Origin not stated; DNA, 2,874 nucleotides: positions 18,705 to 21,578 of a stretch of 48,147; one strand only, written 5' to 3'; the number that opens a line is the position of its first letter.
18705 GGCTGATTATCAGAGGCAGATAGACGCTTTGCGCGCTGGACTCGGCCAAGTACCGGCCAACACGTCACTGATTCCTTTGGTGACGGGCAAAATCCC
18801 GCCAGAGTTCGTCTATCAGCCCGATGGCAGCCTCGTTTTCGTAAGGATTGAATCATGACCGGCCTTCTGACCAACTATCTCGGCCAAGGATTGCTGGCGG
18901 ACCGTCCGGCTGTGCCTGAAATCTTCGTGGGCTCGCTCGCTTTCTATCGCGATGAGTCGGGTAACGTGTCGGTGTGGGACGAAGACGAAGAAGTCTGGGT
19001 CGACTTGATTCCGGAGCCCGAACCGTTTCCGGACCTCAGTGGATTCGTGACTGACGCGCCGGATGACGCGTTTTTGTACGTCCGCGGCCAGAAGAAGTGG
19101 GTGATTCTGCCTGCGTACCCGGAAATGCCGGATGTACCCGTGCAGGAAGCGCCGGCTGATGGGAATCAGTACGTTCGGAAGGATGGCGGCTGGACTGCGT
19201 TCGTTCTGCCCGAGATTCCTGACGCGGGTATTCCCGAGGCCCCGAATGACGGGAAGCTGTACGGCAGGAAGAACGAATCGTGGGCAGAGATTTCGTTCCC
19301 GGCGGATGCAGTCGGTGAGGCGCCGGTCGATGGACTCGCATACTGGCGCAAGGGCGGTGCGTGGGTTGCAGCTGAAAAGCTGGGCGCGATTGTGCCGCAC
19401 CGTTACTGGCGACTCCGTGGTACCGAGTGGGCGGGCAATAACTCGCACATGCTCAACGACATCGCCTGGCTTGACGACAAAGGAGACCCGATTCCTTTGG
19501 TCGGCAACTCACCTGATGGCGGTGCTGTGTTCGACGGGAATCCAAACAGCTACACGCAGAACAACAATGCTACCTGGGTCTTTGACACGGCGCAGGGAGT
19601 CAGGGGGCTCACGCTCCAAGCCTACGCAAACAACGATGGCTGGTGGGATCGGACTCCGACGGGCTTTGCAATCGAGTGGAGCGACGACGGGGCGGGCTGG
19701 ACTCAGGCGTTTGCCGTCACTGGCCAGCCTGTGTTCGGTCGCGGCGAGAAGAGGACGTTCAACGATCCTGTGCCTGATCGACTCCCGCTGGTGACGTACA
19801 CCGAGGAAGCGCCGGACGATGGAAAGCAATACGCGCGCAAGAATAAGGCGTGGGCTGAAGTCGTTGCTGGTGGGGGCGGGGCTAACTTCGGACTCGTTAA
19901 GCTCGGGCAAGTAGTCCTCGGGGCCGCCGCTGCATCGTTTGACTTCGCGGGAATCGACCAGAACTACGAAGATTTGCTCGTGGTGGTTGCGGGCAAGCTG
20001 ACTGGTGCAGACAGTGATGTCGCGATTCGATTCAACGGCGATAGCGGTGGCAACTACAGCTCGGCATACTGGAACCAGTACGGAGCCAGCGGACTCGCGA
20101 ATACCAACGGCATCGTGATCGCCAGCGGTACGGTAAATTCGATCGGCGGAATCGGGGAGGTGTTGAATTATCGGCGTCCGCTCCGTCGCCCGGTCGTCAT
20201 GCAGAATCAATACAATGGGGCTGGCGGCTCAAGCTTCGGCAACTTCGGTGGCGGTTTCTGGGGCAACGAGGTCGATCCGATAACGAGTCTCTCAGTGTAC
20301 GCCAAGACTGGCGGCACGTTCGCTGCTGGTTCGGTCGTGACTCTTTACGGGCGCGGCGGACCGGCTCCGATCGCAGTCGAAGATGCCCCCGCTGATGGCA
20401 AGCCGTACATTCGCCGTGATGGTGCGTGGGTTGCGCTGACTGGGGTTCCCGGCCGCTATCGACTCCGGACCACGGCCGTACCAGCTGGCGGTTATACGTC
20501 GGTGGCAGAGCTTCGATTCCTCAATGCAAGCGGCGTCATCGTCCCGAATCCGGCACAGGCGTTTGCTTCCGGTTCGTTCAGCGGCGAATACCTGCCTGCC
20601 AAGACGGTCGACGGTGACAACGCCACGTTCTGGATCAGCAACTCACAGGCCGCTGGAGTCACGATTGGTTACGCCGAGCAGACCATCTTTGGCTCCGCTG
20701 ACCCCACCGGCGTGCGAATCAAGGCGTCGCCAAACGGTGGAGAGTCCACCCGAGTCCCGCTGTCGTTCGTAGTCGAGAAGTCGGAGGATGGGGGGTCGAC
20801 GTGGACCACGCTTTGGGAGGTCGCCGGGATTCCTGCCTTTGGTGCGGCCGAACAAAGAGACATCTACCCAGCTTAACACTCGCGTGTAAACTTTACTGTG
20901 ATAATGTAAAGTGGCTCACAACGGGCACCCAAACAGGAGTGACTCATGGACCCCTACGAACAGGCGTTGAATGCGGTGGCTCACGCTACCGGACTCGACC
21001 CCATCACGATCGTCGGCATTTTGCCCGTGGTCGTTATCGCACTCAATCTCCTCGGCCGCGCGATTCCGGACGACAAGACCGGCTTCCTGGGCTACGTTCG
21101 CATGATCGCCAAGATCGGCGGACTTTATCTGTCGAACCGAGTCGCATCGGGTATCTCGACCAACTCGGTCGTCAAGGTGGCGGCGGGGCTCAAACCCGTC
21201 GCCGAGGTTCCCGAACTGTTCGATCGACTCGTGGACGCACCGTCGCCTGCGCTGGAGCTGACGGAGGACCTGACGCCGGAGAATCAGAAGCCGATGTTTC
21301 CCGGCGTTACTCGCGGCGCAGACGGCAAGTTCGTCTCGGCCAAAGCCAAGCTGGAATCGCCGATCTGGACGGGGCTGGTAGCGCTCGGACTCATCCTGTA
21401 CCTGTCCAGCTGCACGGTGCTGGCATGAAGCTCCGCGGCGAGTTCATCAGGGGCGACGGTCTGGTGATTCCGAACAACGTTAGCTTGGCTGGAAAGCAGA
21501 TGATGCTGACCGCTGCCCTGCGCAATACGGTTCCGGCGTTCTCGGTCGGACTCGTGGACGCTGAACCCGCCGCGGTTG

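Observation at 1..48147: Genome-wide excess of GANTC (CcrM/HinfI-type) sites in coding and non-coding DNA, with no methyltransferase gene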

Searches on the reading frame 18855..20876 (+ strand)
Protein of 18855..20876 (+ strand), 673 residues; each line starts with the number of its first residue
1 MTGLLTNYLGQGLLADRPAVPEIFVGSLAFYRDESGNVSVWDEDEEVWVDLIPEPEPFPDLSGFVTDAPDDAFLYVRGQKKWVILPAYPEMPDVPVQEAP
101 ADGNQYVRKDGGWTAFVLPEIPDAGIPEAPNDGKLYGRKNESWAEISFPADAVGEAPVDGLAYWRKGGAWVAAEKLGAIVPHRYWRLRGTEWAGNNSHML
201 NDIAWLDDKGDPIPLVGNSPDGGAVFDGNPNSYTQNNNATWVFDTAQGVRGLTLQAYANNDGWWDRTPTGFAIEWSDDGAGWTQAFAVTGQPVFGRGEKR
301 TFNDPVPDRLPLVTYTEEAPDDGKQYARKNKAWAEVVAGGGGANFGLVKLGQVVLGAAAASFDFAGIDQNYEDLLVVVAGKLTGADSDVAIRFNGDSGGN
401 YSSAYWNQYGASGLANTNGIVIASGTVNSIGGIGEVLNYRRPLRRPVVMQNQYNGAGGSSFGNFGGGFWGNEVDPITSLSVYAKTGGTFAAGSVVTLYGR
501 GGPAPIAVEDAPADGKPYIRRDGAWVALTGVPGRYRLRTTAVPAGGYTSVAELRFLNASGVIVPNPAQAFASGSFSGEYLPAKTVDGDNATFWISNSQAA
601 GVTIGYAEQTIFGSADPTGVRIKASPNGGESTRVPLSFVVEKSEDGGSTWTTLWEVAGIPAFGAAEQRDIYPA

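Call 9: search_protein_families(library=pfam, proteins=[window:18855-20876:+], max_evalue=0.001)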
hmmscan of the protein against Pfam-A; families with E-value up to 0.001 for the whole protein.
window:18855-20876:+ (673 aa): 2 families
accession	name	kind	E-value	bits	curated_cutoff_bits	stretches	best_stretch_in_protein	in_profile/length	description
PF07921.17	Fibritin_C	-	1.8e-18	66.9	21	0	507-529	69-91/93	Fibritin C-terminal region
PF00754.31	F5_F8_type_C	-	1.4e-08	35.4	28.2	1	571-655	4-82/127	F5/8 type C domain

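Call 10: search_protein_families(library=phrogs, proteins=[window:18855-20876:+], max_evalue=0.00001)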
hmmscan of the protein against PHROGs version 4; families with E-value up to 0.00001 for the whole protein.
window:18855-20876:+ (673 aa): 11 families
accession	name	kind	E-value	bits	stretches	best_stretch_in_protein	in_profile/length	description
phrog_11660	-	tail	1.1e-15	57.5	1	535-668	1152-1285/1412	tail protein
phrog_24134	-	head and packaging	3.7e-14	53.4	0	94-114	67-87/222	virion structural protein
phrog_10304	-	head and packaging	3.9e-14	53.6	2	550-668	92-209/213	virion structural protein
phrog_1056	-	tail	9.6e-14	52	0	507-542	436-471/582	fibritin neck whisker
phrog_26654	-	unknown function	1.8e-13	51.6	0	97-151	289-354/360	-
phrog_25379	-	tail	7.8e-13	49.3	0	317-344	101-127/384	tail protein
phrog_15437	-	tail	8.2e-13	48.8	0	484-542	488-544/656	tail fiber protein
phrog_687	-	head and packaging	1.2e-11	45.4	1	233-303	91-157/469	structural protein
phrog_9687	-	tail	1.4e-09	37.5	0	316-343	709-736/1059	fibritin neck whisker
phrog_14458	-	tail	9.6e-07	29.3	0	262-341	72-148/281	tail fiber protein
phrog_20050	-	unknown function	4.3e-06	26.4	0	126-153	17-42/571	-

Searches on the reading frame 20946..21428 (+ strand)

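Call 81: search_protein_families(library=pfam, proteins=[window:20946-21428:+], max_evalue=1)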
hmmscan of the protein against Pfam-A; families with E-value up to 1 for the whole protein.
window:20946-21428:+ (160 aa): 1 family
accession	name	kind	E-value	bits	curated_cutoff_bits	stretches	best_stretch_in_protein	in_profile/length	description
PF23948.1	ARM_5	-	0.069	12.4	27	1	39-109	191-259/419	ARM-like repeat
